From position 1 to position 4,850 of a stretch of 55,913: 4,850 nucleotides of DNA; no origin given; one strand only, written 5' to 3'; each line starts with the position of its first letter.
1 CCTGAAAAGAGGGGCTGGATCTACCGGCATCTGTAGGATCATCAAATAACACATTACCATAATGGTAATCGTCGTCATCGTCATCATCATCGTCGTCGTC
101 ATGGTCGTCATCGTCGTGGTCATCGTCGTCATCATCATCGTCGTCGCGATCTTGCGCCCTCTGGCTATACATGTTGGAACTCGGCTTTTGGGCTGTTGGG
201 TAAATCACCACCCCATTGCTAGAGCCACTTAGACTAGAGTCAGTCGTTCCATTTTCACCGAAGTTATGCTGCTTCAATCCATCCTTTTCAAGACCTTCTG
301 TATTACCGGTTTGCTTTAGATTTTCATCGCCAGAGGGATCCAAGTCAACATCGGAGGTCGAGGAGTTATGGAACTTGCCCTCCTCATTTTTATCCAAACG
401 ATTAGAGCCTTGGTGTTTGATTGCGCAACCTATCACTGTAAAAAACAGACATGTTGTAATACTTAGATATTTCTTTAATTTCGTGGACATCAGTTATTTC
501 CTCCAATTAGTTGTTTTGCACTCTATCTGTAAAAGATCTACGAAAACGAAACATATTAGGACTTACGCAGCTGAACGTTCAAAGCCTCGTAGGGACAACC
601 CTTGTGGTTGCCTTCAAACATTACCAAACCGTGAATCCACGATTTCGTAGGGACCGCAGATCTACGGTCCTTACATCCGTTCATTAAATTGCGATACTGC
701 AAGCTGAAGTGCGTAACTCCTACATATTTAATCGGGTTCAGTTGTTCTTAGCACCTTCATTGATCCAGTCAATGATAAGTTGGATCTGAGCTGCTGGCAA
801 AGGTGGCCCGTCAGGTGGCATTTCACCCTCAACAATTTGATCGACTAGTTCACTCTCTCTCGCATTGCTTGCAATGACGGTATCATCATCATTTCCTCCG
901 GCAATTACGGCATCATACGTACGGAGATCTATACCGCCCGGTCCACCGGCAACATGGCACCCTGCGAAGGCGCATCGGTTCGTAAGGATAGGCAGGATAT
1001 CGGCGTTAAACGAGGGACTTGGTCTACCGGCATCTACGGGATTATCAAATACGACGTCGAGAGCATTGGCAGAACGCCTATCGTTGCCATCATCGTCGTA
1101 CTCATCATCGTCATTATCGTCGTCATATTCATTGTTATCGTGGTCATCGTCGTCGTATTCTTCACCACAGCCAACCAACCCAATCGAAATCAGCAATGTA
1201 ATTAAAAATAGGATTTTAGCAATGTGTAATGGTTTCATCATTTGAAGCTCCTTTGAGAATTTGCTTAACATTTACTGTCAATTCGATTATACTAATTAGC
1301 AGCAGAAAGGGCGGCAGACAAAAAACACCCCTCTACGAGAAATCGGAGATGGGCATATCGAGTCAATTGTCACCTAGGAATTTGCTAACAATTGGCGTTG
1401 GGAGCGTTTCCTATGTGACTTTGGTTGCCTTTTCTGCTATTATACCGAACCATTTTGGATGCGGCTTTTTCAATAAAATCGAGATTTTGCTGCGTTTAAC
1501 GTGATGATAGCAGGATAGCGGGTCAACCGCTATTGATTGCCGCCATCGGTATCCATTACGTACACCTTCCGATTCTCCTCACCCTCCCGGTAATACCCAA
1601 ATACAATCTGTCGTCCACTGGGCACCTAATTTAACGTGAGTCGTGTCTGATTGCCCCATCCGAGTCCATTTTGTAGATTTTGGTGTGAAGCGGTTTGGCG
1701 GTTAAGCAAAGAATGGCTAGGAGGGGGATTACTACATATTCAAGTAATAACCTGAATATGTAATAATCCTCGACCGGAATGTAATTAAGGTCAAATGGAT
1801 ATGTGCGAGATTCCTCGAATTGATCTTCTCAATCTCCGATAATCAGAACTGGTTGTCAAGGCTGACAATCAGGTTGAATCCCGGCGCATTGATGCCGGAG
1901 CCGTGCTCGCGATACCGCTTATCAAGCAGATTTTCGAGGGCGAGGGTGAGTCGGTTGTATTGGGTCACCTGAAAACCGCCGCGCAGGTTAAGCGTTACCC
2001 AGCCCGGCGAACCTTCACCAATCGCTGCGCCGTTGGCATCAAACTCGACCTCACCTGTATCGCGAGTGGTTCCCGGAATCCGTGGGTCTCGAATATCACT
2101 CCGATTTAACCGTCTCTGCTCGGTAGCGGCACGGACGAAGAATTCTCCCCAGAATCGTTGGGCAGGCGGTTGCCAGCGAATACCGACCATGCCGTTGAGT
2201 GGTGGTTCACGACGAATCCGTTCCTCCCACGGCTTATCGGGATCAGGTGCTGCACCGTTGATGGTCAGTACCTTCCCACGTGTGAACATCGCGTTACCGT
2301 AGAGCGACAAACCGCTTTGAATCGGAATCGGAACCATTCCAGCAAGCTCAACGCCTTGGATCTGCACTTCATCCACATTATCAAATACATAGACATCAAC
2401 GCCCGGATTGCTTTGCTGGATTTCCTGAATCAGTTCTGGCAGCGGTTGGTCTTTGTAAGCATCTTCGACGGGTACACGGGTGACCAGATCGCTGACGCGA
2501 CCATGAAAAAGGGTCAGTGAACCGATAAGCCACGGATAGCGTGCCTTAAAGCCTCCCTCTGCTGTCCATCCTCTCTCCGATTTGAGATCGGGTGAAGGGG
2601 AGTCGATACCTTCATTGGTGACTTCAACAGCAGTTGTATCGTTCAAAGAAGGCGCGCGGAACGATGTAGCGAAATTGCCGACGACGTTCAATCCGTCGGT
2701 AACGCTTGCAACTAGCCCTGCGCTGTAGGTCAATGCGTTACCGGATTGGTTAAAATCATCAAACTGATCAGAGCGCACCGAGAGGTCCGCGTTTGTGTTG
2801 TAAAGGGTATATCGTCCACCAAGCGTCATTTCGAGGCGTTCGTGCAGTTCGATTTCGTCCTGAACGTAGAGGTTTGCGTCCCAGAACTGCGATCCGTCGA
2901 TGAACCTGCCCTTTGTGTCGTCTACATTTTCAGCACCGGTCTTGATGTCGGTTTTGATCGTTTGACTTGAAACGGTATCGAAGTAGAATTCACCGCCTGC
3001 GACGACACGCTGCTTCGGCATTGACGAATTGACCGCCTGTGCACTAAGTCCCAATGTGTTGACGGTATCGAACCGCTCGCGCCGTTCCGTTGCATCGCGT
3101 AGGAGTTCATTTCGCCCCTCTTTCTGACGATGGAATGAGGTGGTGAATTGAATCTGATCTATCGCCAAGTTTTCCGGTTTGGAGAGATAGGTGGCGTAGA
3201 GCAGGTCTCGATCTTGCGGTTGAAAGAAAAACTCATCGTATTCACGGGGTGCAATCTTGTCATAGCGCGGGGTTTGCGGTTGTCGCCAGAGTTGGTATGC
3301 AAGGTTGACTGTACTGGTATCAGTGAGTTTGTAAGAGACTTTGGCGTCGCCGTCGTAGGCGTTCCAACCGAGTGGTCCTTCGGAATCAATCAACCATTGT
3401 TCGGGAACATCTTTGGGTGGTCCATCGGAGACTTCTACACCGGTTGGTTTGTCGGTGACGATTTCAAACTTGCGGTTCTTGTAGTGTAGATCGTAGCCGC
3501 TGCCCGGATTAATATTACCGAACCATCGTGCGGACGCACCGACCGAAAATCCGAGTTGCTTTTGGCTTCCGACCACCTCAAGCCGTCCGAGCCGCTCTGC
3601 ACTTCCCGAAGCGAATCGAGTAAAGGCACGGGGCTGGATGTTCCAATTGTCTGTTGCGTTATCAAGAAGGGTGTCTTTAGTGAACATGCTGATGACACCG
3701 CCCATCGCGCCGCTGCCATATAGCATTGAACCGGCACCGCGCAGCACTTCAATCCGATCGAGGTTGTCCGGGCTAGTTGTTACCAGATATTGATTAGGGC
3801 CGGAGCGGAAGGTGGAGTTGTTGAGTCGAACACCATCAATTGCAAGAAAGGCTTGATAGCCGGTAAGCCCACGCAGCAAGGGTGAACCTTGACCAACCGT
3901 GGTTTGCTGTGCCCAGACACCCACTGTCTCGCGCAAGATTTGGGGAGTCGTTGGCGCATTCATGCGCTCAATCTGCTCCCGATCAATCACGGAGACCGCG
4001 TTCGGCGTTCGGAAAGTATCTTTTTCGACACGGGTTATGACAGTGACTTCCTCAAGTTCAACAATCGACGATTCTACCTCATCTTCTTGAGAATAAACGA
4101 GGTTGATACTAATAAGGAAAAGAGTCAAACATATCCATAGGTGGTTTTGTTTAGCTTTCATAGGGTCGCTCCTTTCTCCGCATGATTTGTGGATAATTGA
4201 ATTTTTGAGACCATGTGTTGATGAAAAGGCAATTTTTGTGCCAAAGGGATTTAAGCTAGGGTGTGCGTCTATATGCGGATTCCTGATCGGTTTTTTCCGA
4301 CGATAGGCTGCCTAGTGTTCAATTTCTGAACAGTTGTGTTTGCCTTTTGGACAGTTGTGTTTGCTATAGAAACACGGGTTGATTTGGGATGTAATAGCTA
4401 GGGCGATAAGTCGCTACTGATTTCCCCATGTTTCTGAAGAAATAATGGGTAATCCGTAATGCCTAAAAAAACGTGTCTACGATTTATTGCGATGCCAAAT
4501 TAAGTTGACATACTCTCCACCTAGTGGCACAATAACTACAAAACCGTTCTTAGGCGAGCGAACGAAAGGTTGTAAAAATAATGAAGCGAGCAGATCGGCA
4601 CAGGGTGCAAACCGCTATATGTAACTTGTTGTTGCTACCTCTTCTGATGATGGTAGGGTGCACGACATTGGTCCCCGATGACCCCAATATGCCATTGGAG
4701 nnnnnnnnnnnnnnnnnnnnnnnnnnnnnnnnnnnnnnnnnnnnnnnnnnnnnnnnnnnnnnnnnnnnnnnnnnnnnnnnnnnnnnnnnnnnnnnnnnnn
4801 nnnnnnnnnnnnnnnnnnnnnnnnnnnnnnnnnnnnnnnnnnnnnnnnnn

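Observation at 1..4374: TonB receptor followed by two poly-Asp lipoproteins with a cytochrome c-like domain: candidate metal-capture/redox surface system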

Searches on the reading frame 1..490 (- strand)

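Call 5: search_protein_families(library=pfam, proteins=[window:1-490:-], max_evalue=1)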
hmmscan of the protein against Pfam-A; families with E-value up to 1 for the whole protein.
window:1-490:- (163 aa): 2 families
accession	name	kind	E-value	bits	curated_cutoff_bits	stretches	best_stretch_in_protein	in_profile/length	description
PF09184.16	PPP4R2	-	0.1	12.5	27.4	1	46-140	177-273/282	PPP4R2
PF10986.14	ZrgA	-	0.82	10.1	27.4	0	116-139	76-99/161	ZrgA family zinc uptake protein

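Call 6: search_protein_families(library=ncbifam, proteins=[window:1-490:-], max_evalue=1)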
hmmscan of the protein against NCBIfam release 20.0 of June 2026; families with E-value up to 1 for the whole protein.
window:1-490:- (163 aa): 2 families
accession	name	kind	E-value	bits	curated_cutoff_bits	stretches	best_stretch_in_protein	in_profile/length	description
NF003097.0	PRK04019.1-4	equivalog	0.034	13.2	547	1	99-141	303-345/353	50S ribosomal protein L10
NF007091.2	PRK09545.1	equivalog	0.51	9.5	268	1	111-142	117-149/318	zinc ABC transporter substrate-binding protein ZnuA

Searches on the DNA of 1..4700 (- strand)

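Call 61: search_rna_families(source=window, start=1, end=4700, threshold=evalue, max_evalue=1)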
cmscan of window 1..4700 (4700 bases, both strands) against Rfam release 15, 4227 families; matches with E-value up to 1: 1.
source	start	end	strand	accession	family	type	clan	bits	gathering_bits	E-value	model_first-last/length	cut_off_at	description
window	514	547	+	RF01350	CRISPR-DR41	Gene; CRISPR;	-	21.7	36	0.66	1-29/29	no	CRISPR RNA direct repeat element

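Call 98: search_rna_families(source=window, start=1230, end=1530, threshold=evalue, max_evalue=10)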
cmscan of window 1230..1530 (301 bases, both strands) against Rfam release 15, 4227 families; matches with E-value up to 10: 0.
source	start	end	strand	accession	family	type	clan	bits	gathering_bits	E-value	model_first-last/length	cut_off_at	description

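Call 101: build_rna_model(alignment_id=A8)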
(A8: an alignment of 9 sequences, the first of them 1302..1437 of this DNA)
Model R1 built from alignment A8 (9 sequences, 137 columns); structure: RNAalifold consensus.
model positions 136; base pairs 41; branch points 1; effective number of sequences 0.81; information 0.59 bits per position. Calibrated on 0.2 Mb of random sequence (short: E-values are rough).
structure used (alignment columns):
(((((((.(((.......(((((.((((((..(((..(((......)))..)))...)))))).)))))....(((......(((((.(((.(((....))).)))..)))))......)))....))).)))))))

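Call 102: search_with_rna_model(model_id=R1, sources=[window, L008, L009, L013, L014, L015, L016, L017, L018, L019, L020, L021, L022, L023, L024, L025, L026, L027, L028, L029, L030, L031, L032, L033, L034, L035, L036, L037, L038, L039, L040, L041, L042, L043, L044, L045, L046, L047, L048, L049, L050, L051, L052, L053, L054, L055, L056, L057, L058, L059, L060, L061, L062, L063, L064, L065, L066, L067, L068, L069, L070, L071, L072, L073, L074, L075, L076, L077, L078, L079, L080, L081, L084, L085, L086, L087, L088, L089, L090, L091], max_evalue=1)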
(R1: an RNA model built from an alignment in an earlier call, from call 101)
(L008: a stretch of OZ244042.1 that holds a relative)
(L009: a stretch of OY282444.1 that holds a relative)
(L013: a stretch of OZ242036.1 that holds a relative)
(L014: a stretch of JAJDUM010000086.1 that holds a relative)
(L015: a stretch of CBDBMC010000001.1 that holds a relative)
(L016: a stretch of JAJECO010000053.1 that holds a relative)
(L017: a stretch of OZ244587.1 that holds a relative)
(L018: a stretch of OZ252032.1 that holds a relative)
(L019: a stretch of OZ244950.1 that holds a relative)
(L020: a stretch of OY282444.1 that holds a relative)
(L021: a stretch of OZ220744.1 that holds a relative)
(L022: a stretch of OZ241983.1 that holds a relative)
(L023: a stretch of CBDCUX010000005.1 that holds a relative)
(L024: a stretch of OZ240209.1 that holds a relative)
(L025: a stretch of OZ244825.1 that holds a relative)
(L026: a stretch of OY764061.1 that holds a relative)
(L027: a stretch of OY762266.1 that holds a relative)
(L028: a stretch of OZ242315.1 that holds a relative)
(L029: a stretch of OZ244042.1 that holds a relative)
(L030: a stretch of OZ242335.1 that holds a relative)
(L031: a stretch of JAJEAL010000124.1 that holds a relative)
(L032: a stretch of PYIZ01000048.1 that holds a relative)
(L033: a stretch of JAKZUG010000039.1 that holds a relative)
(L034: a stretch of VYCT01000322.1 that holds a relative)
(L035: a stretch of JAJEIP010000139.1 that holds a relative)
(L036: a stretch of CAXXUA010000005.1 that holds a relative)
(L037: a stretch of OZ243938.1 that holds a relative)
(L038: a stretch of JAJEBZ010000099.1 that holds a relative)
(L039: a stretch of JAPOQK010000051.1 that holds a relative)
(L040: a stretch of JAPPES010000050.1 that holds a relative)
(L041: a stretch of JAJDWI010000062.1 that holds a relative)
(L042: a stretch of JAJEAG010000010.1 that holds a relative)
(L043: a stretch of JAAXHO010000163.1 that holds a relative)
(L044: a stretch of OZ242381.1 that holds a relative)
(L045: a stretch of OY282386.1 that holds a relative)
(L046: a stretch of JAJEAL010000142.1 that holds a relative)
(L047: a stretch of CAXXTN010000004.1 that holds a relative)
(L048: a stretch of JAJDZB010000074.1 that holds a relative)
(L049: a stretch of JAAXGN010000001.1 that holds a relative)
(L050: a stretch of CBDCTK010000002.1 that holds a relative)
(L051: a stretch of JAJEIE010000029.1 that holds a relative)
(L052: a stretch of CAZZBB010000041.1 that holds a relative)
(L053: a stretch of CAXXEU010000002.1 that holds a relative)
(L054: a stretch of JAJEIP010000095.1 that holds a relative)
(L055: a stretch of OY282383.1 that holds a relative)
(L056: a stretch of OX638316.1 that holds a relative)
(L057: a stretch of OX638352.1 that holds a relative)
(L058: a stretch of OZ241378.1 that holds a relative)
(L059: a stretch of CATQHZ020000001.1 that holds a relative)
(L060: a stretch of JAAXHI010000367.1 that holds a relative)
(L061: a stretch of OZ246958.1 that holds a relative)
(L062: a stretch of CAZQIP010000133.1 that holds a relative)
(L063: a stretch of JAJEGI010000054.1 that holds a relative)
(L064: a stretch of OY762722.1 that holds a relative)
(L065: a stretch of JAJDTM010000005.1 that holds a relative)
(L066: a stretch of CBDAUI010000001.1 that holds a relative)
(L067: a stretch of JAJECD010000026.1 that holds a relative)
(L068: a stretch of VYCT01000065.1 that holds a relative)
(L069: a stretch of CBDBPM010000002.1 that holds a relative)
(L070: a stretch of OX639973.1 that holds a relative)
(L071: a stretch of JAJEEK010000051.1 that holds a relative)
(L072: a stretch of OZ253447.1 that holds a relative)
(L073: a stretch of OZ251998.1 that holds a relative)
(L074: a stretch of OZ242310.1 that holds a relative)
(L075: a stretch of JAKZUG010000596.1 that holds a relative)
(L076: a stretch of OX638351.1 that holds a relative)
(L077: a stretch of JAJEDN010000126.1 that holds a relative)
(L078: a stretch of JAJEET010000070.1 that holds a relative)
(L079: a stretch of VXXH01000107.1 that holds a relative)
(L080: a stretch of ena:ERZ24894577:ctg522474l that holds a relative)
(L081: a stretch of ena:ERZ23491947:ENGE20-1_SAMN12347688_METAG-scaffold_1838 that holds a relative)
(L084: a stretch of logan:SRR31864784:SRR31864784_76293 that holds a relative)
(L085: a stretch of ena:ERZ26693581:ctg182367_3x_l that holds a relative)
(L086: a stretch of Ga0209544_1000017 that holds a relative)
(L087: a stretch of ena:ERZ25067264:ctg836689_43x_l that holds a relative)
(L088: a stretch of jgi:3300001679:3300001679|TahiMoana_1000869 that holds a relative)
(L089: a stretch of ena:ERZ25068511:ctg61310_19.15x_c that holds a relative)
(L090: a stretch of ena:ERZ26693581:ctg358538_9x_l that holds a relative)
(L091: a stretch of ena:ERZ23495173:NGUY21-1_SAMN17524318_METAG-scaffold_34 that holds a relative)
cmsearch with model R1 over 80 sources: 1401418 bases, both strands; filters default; matches with E-value up to 1: 1.
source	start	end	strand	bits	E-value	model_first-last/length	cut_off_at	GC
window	1302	1437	-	167.6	4.8e-45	1-136/136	no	0.48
